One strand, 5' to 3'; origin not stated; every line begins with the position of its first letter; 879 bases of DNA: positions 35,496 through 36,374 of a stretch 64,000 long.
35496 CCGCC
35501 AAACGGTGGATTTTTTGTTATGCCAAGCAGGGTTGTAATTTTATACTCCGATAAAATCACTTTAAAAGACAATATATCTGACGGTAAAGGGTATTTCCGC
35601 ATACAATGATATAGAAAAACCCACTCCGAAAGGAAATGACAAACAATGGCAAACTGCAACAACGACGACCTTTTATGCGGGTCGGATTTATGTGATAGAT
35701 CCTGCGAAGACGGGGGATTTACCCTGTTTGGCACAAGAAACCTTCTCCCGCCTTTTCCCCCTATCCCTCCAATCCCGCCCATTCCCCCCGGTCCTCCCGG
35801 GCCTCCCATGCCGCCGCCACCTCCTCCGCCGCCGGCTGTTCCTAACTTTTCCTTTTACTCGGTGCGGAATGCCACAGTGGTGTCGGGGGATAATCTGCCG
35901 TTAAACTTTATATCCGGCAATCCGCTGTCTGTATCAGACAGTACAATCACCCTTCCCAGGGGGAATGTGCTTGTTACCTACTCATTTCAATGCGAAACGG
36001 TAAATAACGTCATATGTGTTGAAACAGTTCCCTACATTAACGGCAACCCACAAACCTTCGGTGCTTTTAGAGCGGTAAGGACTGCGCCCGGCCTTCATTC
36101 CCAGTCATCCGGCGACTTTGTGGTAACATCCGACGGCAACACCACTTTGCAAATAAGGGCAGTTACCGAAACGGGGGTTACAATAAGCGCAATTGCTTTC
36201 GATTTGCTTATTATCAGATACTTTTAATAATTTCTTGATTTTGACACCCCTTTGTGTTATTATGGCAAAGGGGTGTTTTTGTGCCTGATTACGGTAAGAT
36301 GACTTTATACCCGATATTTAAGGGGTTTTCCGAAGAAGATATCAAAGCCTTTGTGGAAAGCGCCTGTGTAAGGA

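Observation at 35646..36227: Small protein with a Cys-rich N-terminus, a glycine-poor (X-Pro-Pro)n stalk and a BclA/C1q-like C-terminal domain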

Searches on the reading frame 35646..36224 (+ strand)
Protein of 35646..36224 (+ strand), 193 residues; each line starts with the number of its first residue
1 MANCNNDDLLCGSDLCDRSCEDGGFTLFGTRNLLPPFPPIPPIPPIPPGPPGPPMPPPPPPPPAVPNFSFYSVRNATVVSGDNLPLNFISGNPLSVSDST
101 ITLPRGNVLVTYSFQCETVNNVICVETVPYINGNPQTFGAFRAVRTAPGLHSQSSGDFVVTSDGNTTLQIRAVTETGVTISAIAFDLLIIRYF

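Call 3: search_protein_families(library=pfam, proteins=[window:35646-36224:+], max_evalue=10)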
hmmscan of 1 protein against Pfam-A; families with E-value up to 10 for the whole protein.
window:35646-36224:+ (193 aa): 0 families

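Call 4: search_protein_families(library=ncbifam, proteins=[window:35646-36224:+], max_evalue=10)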
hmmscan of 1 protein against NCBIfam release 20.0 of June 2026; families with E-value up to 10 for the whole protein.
window:35646-36224:+ (193 aa): 1 family
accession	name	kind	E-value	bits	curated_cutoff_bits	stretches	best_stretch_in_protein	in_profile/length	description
NF040983.1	BimA_second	exception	2.2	7.1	600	1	34-65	89-119/381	trimeric autotransporter actin-nucleating factor BimA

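Call 5: search_solved_structures(query=window:35646-36224:+, max_evalue=10, show_alignments=3)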
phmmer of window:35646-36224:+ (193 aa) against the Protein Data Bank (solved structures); distinct sequences matched with E-value up to 10: 20.
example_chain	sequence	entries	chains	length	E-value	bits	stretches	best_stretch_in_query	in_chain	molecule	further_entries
6x89_V1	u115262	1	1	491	0.23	14.1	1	41-69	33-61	NADH dehydrogenase [ubiquinone] flavoprotein 1, mitochondrial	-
8e73_V1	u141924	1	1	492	0.23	14.1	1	41-69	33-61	NDUV1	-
3tcx_A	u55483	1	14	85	0.29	13.8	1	94-127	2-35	Intercellular adhesion molecule 1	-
3wwb_A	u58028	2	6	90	0.64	12.6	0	131-168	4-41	Pizza2-SR protein | pizza2sr-pb protein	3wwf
4tx8_A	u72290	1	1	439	0.66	12.6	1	45-91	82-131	Probable chitinase A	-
3ww7_A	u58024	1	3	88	1.6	11.3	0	132-167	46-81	Pizza2 protein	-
3ww8_A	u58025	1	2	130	1.6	11.3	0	133-168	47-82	Pizza3 protein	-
4oob_A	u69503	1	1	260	2.9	10.5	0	48-93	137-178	Uncharacterized protein HtdX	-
3wew_A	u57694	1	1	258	2.9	10.5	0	48-93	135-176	HtdX dehydratase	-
5fi9_A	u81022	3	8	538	3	10.5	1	17-53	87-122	Sphingomyelin phosphodiesterase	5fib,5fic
7zpw_A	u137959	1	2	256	3.2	10.4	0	132-172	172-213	Pizza6-TSK-TSH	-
6rej_A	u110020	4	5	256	4.8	9.8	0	133-168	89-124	Pizza6-SH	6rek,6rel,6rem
6qsd_A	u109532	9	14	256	4.9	9.8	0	132-168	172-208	Pizza6S | Pizza6-S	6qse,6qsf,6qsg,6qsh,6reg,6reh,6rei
7e7b_A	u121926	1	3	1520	5.2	9.7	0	47-70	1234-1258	Spike glycoprotein,Collagen alpha-1(I) chain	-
7e7d_A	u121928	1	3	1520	5.2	9.7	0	47-70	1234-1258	Spike glycoprotein,Collagen alpha-1(I) chain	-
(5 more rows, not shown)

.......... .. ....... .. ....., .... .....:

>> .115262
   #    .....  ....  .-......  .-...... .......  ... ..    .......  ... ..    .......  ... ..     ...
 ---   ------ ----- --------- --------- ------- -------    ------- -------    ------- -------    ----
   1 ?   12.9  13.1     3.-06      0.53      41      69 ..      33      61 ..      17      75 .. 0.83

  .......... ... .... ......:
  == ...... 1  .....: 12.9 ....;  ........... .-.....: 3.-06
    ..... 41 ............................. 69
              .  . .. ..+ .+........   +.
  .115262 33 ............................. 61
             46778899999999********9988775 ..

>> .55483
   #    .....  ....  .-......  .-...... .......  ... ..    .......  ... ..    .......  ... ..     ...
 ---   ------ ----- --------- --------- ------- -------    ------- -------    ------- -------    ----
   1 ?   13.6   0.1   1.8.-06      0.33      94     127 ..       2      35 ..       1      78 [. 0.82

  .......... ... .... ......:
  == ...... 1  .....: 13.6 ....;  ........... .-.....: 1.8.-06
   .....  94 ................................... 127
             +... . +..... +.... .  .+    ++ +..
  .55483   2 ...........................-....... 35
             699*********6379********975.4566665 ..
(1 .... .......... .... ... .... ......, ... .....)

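Call 6: find_homologous_proteins(query=window:35646-36224:+, max_evalue=0.001)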
Query window:35646-36224:+ (193 aa): 4 proteins with E <= 0.001 among 201 candidates.
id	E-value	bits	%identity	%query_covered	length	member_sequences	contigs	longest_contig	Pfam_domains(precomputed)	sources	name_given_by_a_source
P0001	3.2e-123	427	99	100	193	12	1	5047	-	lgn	-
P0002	5.6e-52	194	54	98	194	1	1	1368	-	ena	-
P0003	1.4e-47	180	49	98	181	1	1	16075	-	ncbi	-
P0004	4.2e-47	178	51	98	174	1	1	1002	-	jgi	jgi:hypothetical protein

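Call 12: find_related_loci(query=A1, collection=genome_contigs, flank=8000)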
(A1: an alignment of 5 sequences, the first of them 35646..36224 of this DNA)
Query A1 (193 aa) in genome_contigs; peptide patterns used: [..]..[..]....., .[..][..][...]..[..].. (x = any residue, [..] = any of these).
27 stretches matched a pattern; 3 encode a relative of the query (tblastn E <= 1e-3); 3 distinct loci.
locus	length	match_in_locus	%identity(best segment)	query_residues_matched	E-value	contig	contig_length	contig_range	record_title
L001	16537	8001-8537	67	1-193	2e-63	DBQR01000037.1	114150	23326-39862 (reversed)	MAG TPA_asm: Clostridiales bacterium UBA1389 UBA1389_contig_5629, whole genome shotgun sequence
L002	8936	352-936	63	1-190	2e-59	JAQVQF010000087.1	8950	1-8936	MAG: Eubacteriales bacterium isolate STF1_220 NODE_26118_length_8950_cov_3.377536_Sandtown_F1, whole genome shotgun sequ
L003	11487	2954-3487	49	1-190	3e-51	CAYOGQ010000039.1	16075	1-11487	MAG TPA_asm: uncultured Ruminococcus sp. isolate SRP263991_co1_27 genome assembly, contig: NODE_5481_length_16075_cov_4.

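Call 13: find_encoding_contigs(protein=P0003, flank=8000)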
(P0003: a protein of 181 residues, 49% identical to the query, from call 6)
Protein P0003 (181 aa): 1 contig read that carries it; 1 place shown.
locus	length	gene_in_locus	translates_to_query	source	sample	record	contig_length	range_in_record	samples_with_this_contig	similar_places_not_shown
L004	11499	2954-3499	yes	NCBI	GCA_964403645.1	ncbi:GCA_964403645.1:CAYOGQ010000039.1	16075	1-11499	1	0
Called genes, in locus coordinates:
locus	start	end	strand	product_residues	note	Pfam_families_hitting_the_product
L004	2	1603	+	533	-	?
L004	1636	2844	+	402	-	PF00180:Iso_dh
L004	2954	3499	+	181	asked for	-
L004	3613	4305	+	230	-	PF00027:cNMP_binding, PF13545:HTH_Crp_2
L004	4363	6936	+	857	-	PF02638:GHL10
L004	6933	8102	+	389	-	PF13527:Acetyltransf_9, PF17668:Acetyltransf_17, PF13530:SCP2_2 (weak)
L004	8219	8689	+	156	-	-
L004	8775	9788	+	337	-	PF00376:MerR, PF13411:MerR_1, PF14526:Cass2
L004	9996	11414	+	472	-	PF04229:GrpB, PF01636:APH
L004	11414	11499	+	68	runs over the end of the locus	-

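Call 17: predict_structure(alignment_id=A1)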
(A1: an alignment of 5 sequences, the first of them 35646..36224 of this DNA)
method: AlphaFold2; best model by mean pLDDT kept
length: 193 residues; sequences in the alignment: 5
mean_pLDDT: 68.9   pTM: 0.59
mean pLDDT of the five models: 68.9, 67.9, 67.4, 67.1, 65.1
residues with pLDDT >= 90: 26; 70-90: 84; 50-70: 39; < 50: 44
segments of 3 or more residues with pLDDT < 50: 1-42
pLDDT, mean of each block of 10 residues (from residue 1): 35 35 34 39 52 72 75 87 86 83 91 77 74 75 54 79 90 80 89 76
secondary structure, 60 per line:
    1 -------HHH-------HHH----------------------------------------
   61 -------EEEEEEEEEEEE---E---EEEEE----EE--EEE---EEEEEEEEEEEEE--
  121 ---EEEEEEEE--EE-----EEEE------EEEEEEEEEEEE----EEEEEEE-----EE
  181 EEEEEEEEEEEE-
elements in order: E68-79 E87-91 E100-102 E106-118 E124-131 E141-144 E151-162 E167-173 E179-192

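Call 21: fold_search(model_id=the predicted structure, library=pdb)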
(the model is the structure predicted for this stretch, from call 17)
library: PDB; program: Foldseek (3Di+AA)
matches with E <= 10: 1846; with E <= 0.001: 101
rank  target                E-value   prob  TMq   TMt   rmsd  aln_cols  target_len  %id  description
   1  9h38_R                3.6e-06  1.00  0.44  0.56   4.7       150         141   17  C-terminal domain of the F-ENA tip fibrillum F-BclA from Bacillus thuringiensis (released 2025-03-12)
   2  8d02                  7.5e-06  1.00  0.53  0.66   4.0       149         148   17  Crystal Structure of Bacillus anthracis BxpB (released 2023-05-24)
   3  1rj7_K                8.7e-06  1.00  0.49  0.63   3.8       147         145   10  Crystal structure of EDA-A1 (released 2003-12-09)
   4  7r5i_C                1.1e-05  1.00  0.52  0.65   3.7       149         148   17  High resolution Crystal structure of ExsFA, a Bacillus cereus spore exosporium protein (released 2023-08-23)
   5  9h3d_E                1.1e-05  1.00  0.50  0.64   4.7       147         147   16  F-ENA exosporium anchoring complex between ExsF and a peptide derived from the N-terminus of F-Anchor (released 2025-03-12)
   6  1rj7_E                1.2e-05  1.00  0.53  0.66   3.3       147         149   12  Crystal structure of EDA-A1 (released 2003-12-09)
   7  1rj7_A                1.7e-05  1.00  0.49  0.63   3.3       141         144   11  Crystal structure of EDA-A1 (released 2003-12-09)
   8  9eul                  1.7e-05  1.00  0.46  0.26   4.3       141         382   15  Cryo-EM structure of Staphylococcus aureus bacteriophage phi812 central spike protein - knob and petal domains (released 2025-04-09)
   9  1rj7_I                1.9e-05  1.00  0.50  0.64   3.6       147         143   11  Crystal structure of EDA-A1 (released 2003-12-09)
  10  9k09_A                2.0e-05  1.00  0.43  0.25   4.9       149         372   11  Cyanophage A4 portal-tail complex (released 2025-04-09)
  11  7r1m_A                2.5e-05  1.00  0.53  0.64   3.9       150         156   17  Crystal structure of ExsFA, a Bacillus cereus spore exosporium protein (released 2023-02-15)
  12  7r1m_B                2.6e-05  1.00  0.50  0.62   3.8       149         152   17  Crystal structure of ExsFA, a Bacillus cereus spore exosporium protein (released 2023-02-15)
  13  9lkk_C                2.8e-05  1.00  0.51  0.71   3.1       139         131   16  Crystal structure of C1ql1-gC1q hexamer (released 2025-12-17)
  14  1rj7_L                3.3e-05  1.00  0.52  0.66   3.1       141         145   12  Crystal structure of EDA-A1 (released 2003-12-09)
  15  3twi_A                3.6e-05  1.00  0.46  0.61   3.6       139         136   14  Variable Lymphocyte Receptor Recognition of the Immunodominant Glycoprotein of Bacillus anthracis Spores (released 2012-03-14)
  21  1wck                  5.0e-05  1.00  0.47  0.62   4.0       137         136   12  Crystal structure of the C-terminal domain of BclA, the major antigen of the exosporium of the Bacillus anthracis spore. (released 2005-10-25)
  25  7r5i_A                5.3e-05  1.00  0.50  0.65   3.5       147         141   15  High resolution Crystal structure of ExsFA, a Bacillus cereus spore exosporium protein (released 2023-08-23)
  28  9h3d_D                5.8e-05  1.00  0.47  0.58   5.4       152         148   13  F-ENA exosporium anchoring complex between ExsF and a peptide derived from the N-terminus of F-Anchor (released 2025-03-12)
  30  7r5i_B                7.2e-05  1.00  0.51  0.66   3.9       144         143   18  High resolution Crystal structure of ExsFA, a Bacillus cereus spore exosporium protein (released 2023-08-23)
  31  2z5w                  7.2e-05  1.00  0.47  0.62   4.0       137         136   13  tBclA, a recombinant spore surface protein from Bacillus anthracis (released 2008-04-22)
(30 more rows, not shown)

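Call 27: fold_search(model_id=the predicted structure, library=viral)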
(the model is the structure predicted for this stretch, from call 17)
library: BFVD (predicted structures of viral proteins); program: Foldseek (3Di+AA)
matches with E <= 10: 1461; with E <= 0.001: 388
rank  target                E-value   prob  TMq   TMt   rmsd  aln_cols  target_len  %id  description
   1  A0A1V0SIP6            1.9e-07  1.00  0.52  0.25  18.3       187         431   21  Collagen triple helix repeat motif-containing protein [Klosneuvirus KNV1]
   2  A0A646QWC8            3.1e-07  1.00  0.47  0.48   5.3       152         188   12  Uncharacterized protein [Roseobacter phage CRP-5]
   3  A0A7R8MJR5            3.4e-07  1.00  0.53  0.14   3.4       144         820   11  Tail fiber protein [Klebsiella phage vB_KvM-Eowyn]
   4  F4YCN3                3.4e-07  1.00  0.48  0.27   3.8       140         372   19  (no name in the UniProt tables at hand)
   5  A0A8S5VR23            3.8e-07  1.00  0.55  0.76   2.5       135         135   18  (no name in the UniProt tables at hand)
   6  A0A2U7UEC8            4.2e-07  1.00  0.45  0.37  36.1       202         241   19  Complement C1q subcomponent subunit B [Pandoravirus macleodensis]
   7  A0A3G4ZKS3            4.7e-07  1.00  0.56  0.77   2.3       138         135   11  Uncharacterized protein [Terrestrivirus sp.]
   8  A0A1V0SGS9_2          4.7e-07  1.00  0.58  0.15  13.9       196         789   16  Collagen triple helix repeat containing protein [Hokovirus HKV1]
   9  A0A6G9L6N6            5.2e-07  1.00  0.45  0.10   4.5       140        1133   17  Tail fiber receptor binding protein [Bacillus phage vB_BcM_Sam46]
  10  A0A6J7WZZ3            5.5e-07  1.00  0.52  0.10   3.3       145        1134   12  Uncharacterized protein [uncultured Caudovirales phage]
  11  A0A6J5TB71            6.1e-07  1.00  0.50  0.50   4.1       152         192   14  Uncharacterized protein [uncultured Caudovirales phage]
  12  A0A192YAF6            7.5e-07  1.00  0.56  0.74   2.3       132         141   13  Fibritin neck whiskers [Morganella phage vB_MmoM_MP1]
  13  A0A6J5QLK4            8.8e-07  1.00  0.52  0.55   3.3       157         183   14  Uncharacterized protein [uncultured Caudovirales phage]
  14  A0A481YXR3            9.8e-07  1.00  0.52  0.46   3.2       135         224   16  Uncharacterized protein [Marseillevirus LCMAC201]
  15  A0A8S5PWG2            9.8e-07  1.00  0.53  0.72   3.0       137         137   18  Uncharacterized protein [Myoviridae sp. ctWiL39]
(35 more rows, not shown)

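Call 30: search_solved_structures(query=A3, max_evalue=10, show_alignments=4)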
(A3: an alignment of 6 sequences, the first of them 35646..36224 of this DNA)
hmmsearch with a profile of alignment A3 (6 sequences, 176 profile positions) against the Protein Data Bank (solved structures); distinct sequences matched with E-value up to 10: 5.
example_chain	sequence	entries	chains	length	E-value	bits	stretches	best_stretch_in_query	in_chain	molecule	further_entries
7mzj_H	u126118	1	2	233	0.13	15.1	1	10-61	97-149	PDI 93 heavy chain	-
8dpu_B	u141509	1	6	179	1.4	11.8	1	30-65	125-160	Interleukin-11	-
4mhl_A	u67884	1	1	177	1.5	11.7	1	30-65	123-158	Interleukin-11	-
6o4o_A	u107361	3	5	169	1.5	11.7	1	30-65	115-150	Interleukin-11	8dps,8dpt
8qy4_A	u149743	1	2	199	2.9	10.8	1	30-65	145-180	Interleukin-11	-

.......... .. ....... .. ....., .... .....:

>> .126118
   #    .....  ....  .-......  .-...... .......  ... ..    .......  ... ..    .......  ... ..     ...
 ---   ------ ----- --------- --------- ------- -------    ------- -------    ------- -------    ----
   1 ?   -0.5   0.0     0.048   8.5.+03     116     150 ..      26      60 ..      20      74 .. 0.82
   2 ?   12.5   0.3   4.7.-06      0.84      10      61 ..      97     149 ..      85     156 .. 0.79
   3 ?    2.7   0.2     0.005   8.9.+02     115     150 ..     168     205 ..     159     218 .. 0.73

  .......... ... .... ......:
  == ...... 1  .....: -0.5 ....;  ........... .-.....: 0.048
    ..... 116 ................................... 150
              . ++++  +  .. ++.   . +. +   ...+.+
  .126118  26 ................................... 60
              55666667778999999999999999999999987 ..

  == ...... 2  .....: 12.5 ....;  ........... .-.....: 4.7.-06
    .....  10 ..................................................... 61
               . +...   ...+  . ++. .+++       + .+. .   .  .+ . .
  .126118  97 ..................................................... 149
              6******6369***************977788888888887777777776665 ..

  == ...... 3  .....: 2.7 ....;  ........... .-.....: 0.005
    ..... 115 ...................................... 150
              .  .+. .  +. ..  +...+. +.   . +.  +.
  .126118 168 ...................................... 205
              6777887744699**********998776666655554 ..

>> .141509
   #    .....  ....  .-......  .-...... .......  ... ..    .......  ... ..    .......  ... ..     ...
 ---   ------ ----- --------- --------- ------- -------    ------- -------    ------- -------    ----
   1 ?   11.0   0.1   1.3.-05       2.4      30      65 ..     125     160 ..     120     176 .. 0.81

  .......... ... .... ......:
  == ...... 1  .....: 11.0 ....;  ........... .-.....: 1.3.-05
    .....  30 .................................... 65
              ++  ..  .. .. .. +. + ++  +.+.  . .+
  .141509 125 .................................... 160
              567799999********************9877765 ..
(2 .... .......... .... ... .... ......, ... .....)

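Call 31: search_protein_families(library=ncbifam, alignment_id=A3, max_evalue=10)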
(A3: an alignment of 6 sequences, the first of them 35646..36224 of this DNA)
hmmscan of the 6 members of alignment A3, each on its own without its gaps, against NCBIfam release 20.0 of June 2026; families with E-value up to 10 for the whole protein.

A. member 1, window:35646-36224:+ (193 aa): 1 family
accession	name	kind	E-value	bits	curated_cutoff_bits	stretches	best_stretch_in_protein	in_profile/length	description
NF040983.1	BimA_second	exception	2.2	7.1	600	1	34-65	89-119/381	trimeric autotransporter actin-nucleating factor BimA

B. families by the number of members that match (of 6 scanned): 1 family
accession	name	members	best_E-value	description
NF040983.1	BimA_second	2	1.4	trimeric autotransporter actin-nucleating factor BimA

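Call 73: predict_structure(alignment_id=A7)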
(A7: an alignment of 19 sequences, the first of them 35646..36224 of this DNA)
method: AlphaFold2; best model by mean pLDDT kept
length: 193 residues; sequences in the alignment: 19
mean_pLDDT: 80.4   pTM: 0.67
mean pLDDT of the five models: 80.4, 79.9, 78.0, 77.9, 77.3
residues with pLDDT >= 90: 98; 70-90: 49; 50-70: 12; < 50: 34
segments of 3 or more residues with pLDDT < 50: 1-33
pLDDT, mean of each block of 10 residues (from residue 1): 39 41 43 60 83 90 85 96 96 95 96 88 89 88 65 88 97 91 96 81
secondary structure, 60 per line:
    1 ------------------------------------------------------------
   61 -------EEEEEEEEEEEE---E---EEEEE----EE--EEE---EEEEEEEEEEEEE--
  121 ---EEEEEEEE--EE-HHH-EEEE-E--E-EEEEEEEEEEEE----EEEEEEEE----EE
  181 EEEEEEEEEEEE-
elements in order: E68-79 E87-91 E100-102 E106-118 E124-131 E141-144 E151-162 E167-174 E179-192

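Call 76: fold_search(model_id=the predicted structure, library=pdb)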
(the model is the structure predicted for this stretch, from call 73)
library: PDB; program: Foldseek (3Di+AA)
matches with E <= 10: 1737; with E <= 0.001: 157
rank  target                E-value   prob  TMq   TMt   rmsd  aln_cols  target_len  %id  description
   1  1rj7_K                1.8e-06  1.00  0.45  0.57   4.2       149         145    9  Crystal structure of EDA-A1 (released 2003-12-09)
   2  8d02                  2.1e-06  1.00  0.54  0.69   3.6       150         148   18  Crystal Structure of Bacillus anthracis BxpB (released 2023-05-24)
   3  9h3d_E                3.2e-06  1.00  0.51  0.65   3.8       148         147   16  F-ENA exosporium anchoring complex between ExsF and a peptide derived from the N-terminus of F-Anchor (released 2025-03-12)
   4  1rj7_E                4.4e-06  1.00  0.48  0.60   3.7       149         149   11  Crystal structure of EDA-A1 (released 2003-12-09)
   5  7r1m_A                5.1e-06  1.00  0.54  0.65   3.4       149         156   19  Crystal structure of ExsFA, a Bacillus cereus spore exosporium protein (released 2023-02-15)
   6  1rj7_H                5.1e-06  1.00  0.46  0.60   3.6       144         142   11  Crystal structure of EDA-A1 (released 2003-12-09)
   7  7r1m_B                5.4e-06  1.00  0.52  0.64   3.6       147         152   18  Crystal structure of ExsFA, a Bacillus cereus spore exosporium protein (released 2023-02-15)
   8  9eul                  5.4e-06  1.00  0.50  0.27   3.6       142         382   14  Cryo-EM structure of Staphylococcus aureus bacteriophage phi812 central spike protein - knob and petal domains (released 2025-04-09)
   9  7r5i_C                5.4e-06  1.00  0.50  0.62   4.3       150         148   19  High resolution Crystal structure of ExsFA, a Bacillus cereus spore exosporium protein (released 2023-08-23)
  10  9h38_R                5.4e-06  1.00  0.43  0.55   4.7       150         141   17  C-terminal domain of the F-ENA tip fibrillum F-BclA from Bacillus thuringiensis (released 2025-03-12)
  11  1rj7_I                6.0e-06  1.00  0.46  0.59   3.8       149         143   11  Crystal structure of EDA-A1 (released 2003-12-09)
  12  1rj7_L                6.3e-06  1.00  0.47  0.61   3.5       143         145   12  Crystal structure of EDA-A1 (released 2003-12-09)
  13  1rj7_A                9.2e-06  1.00  0.45  0.58   3.7       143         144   11  Crystal structure of EDA-A1 (released 2003-12-09)
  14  9k09_A                9.7e-06  1.00  0.47  0.27   4.4       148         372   10  Cyanophage A4 portal-tail complex (released 2025-04-09)
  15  1rj8_A                1.3e-05  1.00  0.45  0.59   3.7       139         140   12  The crystal structure of TNF family member EDA-A2 (released 2003-12-09)
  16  7r5i_A                1.9e-05  1.00  0.48  0.63   4.2       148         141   18  High resolution Crystal structure of ExsFA, a Bacillus cereus spore exosporium protein (released 2023-08-23)
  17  7r5i_B                2.3e-05  1.00  0.52  0.67   3.7       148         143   18  High resolution Crystal structure of ExsFA, a Bacillus cereus spore exosporium protein (released 2023-08-23)
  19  9h3d_D                2.7e-05  1.00  0.47  0.59   4.9       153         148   16  F-ENA exosporium anchoring complex between ExsF and a peptide derived from the N-terminus of F-Anchor (released 2025-03-12)
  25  3twi_A                4.1e-05  1.00  0.47  0.62   3.8       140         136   12  Variable Lymphocyte Receptor Recognition of the Immunodominant Glycoprotein of Bacillus anthracis Spores (released 2012-03-14)
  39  2z5w                  6.6e-05  1.00  0.51  0.69   3.4       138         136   12  tBclA, a recombinant spore surface protein from Bacillus anthracis (released 2008-04-22)
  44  1wck                  7.4e-05  1.00  0.50  0.68   3.6       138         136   11  Crystal structure of the C-terminal domain of BclA, the major antigen of the exosporium of the Bacillus anthracis spore. (released 2005-10-25)
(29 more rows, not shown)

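Call 85: list_cluster_members(proteins=[P0001, P0003, P0027, P0018, P0015])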
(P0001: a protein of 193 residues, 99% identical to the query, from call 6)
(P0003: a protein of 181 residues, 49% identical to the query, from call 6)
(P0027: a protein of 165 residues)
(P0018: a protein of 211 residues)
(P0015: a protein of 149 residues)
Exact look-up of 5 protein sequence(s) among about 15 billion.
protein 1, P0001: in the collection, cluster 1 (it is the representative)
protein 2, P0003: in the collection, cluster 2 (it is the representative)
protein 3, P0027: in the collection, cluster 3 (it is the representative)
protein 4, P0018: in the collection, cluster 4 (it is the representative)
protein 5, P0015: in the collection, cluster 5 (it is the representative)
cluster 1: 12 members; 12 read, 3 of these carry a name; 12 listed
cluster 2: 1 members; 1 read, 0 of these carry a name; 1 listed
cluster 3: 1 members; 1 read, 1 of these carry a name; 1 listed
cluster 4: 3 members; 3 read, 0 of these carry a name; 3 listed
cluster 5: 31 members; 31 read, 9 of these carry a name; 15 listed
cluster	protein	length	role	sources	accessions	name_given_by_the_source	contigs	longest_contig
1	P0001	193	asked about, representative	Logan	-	-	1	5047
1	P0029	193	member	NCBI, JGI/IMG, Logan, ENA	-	-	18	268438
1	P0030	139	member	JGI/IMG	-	-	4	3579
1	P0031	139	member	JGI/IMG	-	hypothetical protein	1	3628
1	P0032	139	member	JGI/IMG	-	hypothetical protein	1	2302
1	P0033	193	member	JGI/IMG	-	hypothetical protein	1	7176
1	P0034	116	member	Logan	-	-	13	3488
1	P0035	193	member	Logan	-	-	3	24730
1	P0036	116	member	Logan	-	-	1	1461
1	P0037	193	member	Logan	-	-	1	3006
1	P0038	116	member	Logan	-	-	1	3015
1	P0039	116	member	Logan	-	-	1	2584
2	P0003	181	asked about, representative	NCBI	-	-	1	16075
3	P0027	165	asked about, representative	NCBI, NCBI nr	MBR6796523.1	MAG: collagen-like protein, partial [Clostridia bacterium] | collagen-like protein [Clostridia bacterium]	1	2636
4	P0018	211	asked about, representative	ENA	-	-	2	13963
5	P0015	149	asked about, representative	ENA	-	-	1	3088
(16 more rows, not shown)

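Call 93: search_protein_families(library=phrogs, proteins=[window:35646-36224:+, P0003], max_evalue=0.01)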
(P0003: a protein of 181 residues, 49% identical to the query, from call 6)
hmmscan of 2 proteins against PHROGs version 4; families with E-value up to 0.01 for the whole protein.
window:35646-36224:+ (193 aa): 0 families

P0003 (181 aa): 0 families
